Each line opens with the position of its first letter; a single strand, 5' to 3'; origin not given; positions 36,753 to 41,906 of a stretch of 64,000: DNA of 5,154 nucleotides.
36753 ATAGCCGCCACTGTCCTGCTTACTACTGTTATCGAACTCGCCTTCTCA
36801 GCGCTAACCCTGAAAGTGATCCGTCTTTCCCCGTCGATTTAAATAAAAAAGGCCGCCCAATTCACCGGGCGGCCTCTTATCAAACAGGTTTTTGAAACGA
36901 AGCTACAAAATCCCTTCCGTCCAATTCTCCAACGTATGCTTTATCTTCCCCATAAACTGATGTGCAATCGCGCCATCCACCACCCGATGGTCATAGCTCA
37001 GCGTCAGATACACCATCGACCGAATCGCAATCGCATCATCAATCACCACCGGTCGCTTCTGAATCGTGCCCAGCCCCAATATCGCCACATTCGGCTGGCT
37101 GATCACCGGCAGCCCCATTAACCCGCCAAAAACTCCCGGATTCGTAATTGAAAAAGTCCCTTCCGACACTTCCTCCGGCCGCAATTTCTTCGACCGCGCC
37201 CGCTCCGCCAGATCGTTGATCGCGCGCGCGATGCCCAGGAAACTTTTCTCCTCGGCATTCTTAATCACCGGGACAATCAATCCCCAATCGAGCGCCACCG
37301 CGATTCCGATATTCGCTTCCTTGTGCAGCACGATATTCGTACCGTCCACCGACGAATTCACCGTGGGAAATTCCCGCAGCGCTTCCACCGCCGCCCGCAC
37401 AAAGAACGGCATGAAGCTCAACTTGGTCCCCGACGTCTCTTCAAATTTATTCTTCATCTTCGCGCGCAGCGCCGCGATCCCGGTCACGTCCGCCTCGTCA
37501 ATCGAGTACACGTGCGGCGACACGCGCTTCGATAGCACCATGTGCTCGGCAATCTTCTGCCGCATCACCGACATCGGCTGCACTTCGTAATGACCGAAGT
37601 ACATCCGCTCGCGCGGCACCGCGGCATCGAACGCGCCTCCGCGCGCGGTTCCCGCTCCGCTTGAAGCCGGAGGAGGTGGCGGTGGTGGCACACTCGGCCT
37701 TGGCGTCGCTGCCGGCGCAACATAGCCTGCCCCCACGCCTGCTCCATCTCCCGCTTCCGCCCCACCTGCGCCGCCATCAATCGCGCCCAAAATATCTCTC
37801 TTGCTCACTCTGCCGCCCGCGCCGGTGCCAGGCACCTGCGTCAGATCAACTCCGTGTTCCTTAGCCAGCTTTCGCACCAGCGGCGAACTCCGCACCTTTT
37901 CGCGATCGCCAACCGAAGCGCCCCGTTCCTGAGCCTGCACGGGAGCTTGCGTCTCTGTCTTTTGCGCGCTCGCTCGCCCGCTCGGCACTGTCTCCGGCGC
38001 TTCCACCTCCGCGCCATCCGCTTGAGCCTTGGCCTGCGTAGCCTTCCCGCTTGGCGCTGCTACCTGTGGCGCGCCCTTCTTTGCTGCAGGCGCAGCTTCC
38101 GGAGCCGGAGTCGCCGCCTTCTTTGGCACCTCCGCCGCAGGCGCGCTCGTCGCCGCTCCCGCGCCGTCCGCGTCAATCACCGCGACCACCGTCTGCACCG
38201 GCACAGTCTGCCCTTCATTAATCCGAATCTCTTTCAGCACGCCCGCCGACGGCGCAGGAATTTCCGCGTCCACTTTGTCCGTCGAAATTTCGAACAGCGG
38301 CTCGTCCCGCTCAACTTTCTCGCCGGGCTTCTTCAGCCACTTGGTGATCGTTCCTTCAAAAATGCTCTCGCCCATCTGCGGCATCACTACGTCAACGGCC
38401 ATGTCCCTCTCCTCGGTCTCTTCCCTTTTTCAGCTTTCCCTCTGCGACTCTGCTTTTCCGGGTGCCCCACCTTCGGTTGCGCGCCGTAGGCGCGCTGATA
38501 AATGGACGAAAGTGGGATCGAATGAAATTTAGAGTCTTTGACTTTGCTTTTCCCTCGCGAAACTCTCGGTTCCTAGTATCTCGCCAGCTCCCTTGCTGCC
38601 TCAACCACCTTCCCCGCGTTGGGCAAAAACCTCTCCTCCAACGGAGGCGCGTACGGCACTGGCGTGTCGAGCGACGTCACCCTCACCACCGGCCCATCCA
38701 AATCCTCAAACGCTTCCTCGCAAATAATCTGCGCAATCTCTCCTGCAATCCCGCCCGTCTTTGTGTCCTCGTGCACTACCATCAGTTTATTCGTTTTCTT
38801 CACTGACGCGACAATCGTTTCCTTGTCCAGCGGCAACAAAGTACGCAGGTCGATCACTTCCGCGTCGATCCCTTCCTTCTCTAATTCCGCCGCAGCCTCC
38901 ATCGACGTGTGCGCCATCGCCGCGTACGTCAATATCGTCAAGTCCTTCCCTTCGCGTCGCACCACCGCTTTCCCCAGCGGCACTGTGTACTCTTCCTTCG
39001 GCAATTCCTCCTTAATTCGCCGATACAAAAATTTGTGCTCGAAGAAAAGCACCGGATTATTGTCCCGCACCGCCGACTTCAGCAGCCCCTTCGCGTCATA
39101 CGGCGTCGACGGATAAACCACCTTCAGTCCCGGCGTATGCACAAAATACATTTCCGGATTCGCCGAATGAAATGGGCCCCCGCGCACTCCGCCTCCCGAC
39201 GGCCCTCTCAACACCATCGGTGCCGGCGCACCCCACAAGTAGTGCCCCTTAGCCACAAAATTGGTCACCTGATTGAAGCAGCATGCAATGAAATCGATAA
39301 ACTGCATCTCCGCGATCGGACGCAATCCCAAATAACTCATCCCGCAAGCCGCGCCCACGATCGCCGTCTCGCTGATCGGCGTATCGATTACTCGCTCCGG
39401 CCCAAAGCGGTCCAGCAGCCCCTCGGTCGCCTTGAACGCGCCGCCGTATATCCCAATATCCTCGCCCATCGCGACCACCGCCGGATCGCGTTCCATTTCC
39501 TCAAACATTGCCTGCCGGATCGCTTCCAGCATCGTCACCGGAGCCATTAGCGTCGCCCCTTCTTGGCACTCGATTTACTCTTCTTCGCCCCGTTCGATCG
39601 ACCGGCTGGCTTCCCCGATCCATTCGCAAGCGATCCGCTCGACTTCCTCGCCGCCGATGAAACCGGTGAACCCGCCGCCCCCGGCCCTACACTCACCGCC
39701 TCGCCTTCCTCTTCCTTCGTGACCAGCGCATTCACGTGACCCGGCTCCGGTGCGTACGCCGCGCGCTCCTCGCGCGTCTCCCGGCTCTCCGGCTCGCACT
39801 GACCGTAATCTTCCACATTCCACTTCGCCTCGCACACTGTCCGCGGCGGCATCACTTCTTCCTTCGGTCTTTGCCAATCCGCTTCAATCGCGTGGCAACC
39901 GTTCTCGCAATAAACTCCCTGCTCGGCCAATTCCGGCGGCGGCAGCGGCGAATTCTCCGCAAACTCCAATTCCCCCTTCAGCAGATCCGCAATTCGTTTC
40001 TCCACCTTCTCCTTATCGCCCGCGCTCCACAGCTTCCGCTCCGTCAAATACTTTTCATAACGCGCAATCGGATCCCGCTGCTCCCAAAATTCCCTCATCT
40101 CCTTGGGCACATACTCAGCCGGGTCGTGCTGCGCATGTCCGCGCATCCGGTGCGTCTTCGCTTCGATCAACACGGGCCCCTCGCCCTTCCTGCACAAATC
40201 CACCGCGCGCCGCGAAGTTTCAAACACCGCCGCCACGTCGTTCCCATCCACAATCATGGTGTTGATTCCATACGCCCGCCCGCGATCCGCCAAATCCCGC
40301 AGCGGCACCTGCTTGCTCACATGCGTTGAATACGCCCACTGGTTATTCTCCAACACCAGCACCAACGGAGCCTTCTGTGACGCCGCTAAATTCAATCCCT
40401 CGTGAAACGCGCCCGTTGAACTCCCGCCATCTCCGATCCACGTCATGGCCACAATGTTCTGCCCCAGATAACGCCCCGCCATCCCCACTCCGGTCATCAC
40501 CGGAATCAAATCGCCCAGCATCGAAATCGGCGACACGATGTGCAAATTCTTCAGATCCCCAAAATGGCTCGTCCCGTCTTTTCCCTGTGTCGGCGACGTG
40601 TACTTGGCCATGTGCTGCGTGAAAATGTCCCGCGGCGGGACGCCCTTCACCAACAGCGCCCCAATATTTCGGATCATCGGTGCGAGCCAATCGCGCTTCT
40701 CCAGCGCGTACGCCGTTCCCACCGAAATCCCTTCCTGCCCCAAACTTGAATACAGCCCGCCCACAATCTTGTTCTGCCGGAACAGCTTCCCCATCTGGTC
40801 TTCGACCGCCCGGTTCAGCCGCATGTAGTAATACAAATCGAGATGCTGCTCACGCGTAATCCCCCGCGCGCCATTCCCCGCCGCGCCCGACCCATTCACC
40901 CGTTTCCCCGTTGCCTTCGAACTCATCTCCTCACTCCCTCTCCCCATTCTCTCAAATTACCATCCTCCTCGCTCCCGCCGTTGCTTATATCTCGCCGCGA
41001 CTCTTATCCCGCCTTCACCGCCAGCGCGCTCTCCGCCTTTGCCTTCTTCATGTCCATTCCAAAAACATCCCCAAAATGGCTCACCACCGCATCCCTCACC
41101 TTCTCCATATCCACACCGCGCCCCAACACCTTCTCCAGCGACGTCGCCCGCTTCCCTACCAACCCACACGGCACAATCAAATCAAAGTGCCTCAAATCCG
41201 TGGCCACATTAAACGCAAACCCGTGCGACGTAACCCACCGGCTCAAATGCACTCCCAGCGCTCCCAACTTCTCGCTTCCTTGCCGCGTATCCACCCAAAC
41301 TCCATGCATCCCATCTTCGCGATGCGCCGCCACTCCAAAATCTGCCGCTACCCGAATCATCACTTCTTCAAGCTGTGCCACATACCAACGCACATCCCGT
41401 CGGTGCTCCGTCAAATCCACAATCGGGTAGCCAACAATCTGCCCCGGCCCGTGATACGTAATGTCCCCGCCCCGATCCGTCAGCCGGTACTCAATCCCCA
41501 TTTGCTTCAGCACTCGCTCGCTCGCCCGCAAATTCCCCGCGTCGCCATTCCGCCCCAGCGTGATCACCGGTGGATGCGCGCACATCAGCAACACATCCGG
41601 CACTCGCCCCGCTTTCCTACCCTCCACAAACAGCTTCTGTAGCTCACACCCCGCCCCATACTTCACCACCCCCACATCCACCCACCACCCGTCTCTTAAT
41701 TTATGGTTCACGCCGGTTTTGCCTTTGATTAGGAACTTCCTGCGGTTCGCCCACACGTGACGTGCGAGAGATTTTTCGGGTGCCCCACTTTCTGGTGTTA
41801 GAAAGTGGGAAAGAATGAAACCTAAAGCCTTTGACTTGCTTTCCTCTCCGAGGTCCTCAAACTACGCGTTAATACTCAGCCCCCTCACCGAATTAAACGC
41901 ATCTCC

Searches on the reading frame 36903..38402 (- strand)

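Call 27: search_protein_families(library=pfam, proteins=[window:36903-38402:-], max_evalue=0.01)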
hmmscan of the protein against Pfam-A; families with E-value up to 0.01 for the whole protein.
window:36903-38402:- (499 aa): 4 families
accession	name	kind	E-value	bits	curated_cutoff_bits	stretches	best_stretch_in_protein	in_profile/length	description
PF00198.28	2-oxoacid_dh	-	6.2e-86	288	23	1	271-496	3-229/232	2-oxoacid dehydrogenases acyltransferase (catalytic domain)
PF00364.28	Biotin_lipoyl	-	6.5e-21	74.4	22.1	1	4-76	2-73/73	Biotin-requiring enzyme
PF02817.22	E3_binding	-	1.6e-15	57.5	23.7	1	170-205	1-36/36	e3 binding domain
PF13437.12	HlyD_3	-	0.00017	22.7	22.2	0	48-81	2-36/106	HlyD family secretion protein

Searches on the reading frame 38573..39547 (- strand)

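Call 27: search_protein_families(library=pfam, proteins=[window:38573-39547:-], max_evalue=0.01)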
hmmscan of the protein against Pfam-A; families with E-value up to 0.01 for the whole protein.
window:38573-39547:- (324 aa): 3 families
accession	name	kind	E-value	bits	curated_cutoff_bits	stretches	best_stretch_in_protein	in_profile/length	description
PF02779.29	Transket_pyr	-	5.3e-44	150.4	27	1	4-176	3-173/174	Transketolase, pyrimidine binding domain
PF02780.25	Transketolase_C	-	2.9e-42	143.9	25.9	1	192-314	1-124/124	Transketolase, C-terminal domain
PF17147.9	PFOR_II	-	0.00055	20.7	27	1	202-278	2-81/102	Pyruvate:ferredoxin oxidoreductase core domain II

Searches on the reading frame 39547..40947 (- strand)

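Call 27: search_protein_families(library=pfam, proteins=[window:39547-40947:-], max_evalue=0.01)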
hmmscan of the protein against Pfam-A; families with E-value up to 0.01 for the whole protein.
window:39547-40947:- (466 aa): 2 families
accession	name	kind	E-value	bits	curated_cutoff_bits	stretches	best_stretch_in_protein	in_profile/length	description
PF00676.26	E1_dh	-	4.7e-71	239.6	22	1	42-338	3-299/300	Dehydrogenase E1 component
PF13292.11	DXP_synthase_N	-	9.4e-06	25.5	21.2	1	151-210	120-179/274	1-deoxy-D-xylulose-5-phosphate synthase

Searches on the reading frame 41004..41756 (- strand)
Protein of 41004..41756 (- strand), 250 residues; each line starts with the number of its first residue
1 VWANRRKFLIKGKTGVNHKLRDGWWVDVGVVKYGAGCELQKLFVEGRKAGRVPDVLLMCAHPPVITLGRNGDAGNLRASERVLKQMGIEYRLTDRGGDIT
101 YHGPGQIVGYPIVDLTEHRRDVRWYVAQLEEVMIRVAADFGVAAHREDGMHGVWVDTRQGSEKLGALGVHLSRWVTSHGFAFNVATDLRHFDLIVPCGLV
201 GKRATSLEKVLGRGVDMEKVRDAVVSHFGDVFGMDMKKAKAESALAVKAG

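Call 27: search_protein_families(library=pfam, proteins=[window:41004-41756:-], max_evalue=0.01)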
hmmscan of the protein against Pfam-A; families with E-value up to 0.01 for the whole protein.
window:41004-41756:- (250 aa): 1 family
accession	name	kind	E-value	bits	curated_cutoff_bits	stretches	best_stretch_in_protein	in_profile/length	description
PF21948.1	LplA-B_cat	-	4.9e-46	157.7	27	1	37-228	6-199/200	Lipoyl protein ligase A/B catalytic domain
